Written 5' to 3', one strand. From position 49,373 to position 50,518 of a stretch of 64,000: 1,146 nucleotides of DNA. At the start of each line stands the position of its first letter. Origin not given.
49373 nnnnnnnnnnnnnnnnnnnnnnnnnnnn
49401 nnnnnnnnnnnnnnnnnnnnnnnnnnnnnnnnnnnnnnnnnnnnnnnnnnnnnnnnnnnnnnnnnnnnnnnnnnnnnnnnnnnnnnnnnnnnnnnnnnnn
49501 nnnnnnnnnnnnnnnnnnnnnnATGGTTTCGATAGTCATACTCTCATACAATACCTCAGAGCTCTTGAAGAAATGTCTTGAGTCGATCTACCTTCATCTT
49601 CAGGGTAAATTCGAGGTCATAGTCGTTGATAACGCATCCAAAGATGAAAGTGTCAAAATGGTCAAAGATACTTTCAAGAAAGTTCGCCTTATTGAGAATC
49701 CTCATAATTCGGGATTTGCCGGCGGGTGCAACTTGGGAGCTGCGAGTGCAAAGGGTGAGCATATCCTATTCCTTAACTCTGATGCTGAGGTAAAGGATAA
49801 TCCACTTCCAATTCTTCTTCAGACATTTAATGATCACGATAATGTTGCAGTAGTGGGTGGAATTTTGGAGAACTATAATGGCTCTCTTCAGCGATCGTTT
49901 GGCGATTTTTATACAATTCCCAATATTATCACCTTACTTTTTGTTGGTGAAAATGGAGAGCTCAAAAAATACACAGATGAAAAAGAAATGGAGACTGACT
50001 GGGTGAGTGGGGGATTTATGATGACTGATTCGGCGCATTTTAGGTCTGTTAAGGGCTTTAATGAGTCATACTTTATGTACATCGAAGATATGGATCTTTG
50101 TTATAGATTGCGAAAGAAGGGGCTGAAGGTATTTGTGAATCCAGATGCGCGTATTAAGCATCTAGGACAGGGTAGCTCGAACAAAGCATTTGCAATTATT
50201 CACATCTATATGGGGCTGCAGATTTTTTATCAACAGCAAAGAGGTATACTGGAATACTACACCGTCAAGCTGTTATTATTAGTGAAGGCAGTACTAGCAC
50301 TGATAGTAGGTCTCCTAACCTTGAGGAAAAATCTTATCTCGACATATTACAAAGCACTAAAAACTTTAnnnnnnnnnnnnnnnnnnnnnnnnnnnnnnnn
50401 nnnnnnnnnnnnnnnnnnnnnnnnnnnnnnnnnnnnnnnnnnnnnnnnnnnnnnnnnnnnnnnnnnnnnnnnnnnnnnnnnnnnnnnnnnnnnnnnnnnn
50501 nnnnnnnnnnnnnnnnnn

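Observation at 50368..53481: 1037-aa fusion of an O-antigen-ligase-like (Wzy_C) domain with a second GT-C-like domain; possible catalytic His-to-Asn change and a K/T/S-rich repeat tail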

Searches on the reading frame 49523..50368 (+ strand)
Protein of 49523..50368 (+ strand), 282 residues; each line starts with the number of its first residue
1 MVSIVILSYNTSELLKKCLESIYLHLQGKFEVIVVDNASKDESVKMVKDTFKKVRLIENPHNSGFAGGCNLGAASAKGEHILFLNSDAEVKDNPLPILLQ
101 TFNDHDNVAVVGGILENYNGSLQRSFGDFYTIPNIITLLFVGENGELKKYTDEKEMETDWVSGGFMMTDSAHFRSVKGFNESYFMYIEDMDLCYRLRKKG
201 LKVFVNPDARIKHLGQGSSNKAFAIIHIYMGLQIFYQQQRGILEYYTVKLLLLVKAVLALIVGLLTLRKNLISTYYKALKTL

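Call 7: search_protein_families(library=pfam, proteins=[window:49523-50368:+], max_evalue=0.001)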
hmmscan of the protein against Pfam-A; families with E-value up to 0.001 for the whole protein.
window:49523-50368:+ (282 aa): 5 families
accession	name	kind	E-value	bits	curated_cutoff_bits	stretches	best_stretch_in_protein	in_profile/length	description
PF00535.33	Glycos_transf_2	-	5.5e-28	98.4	23.3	1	3-130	1-131/168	Glycosyl transferase family 2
PF13641.12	Glyco_tranf_2_3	-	5e-15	56.6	27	1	2-223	3-220/230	Glycosyltransferase like family 2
PF02709.20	Glyco_transf_7C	-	3.7e-07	30.1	23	1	161-208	19-67/78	N-terminal domain of galactosyltransferase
PF13632.12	Glyco_trans_2_3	-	1e-06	29.2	27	1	80-217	1-127/198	Glycosyl transferase family group 2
PF10111.15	Glyco_tranf_2_2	-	1.8e-05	24.8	27.3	1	22-95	22-99/276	Glycosyltransferase like family 2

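Call 71: search_protein_families(library=ncbifam, proteins=[window:49523-50368:+], max_evalue=0.001)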
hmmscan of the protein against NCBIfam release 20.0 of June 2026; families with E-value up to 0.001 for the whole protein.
window:49523-50368:+ (282 aa): 23 families
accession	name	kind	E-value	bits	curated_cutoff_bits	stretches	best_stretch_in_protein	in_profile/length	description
TIGR03965.1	mycofact_glyco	equivalog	1.2e-21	77.1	280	2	2-116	76-193/467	mycofactocin biosynthesis glycosyltransferase MftF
NF041875.1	EPS_EpsD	equivalog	1.1e-20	74.3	370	1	2-234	1-228/325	exopolysaccharide biosynthesis glycosyltransferase EpsD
TIGR04283.1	glyco_like_mftF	equivalog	1.9e-17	63.6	182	1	2-108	1-103/221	TIGR04283 family arsenosugar biosynthesis glycosyltransferase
TIGR01556.1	rhamnosyltran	subfamily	7.7e-16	58.1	200.55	1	21-258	12-241/281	rhamnosyltransferase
TIGR03937.1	PgaC_IcaA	equivalog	1.7e-14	53.6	422.3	1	1-113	46-161/407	poly-beta-1,6-N-acetyl-D-glucosamine synthase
NF038299.1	EPS_HpsN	equivalog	1.1e-13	50.8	425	1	1-114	2-118/317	hormogonium polysaccharide biosynthesis glycosyltransferase HpsN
NF007482.0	PRK10073.1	equivalog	1.9e-13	50.2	423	1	2-102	8-110/334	glycosyltransferase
NF050050.1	ProtGlycPglI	equivalog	1.6e-12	47.5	500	1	2-126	4-131/306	GalNAc(5)-diNAcBac-PP-undecaprenol beta-1,3-glucosyltransferase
NF047683.1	TeichurnBiosyTuaG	equivalog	6.6e-11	42.3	400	1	2-105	8-114/252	teichuronic acid biosynthesis protein TuaG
NF053739.1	GlytfEpsEBac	equivalog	1.4e-10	40.6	450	1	2-205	3-194/265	glycosyltransferase EpsE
NF041394.1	GtaseAglG_Halo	equivalog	2.2e-10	40.3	440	1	2-213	3-215/304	glucosyl-dolichyl phosphate glucuronosyltransferase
NF038302.1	EPS_HpsE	equivalog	1.2e-09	37.6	300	1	2-215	3-224/307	hormogonium polysaccharide biosynthesis glycosyltransferase HpsE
TIGR03111.1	glyc2_xrt_Gpos1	hypoth_equivalog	2.6e-09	36.4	363.95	1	2-117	51-172/439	TIGR03111 family XrtG-associated glycosyltransferase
TIGR04195.1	S_glycosyl_SunS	equivalog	2.1e-08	33.4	350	1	4-93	61-147/421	SunS family peptide S-glycosyltransferase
NF050113.1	gal_furan_GlfT1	equivalog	5.2e-07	29.3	330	1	4-105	3-108/290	galactofuranosyltransferase GlfT1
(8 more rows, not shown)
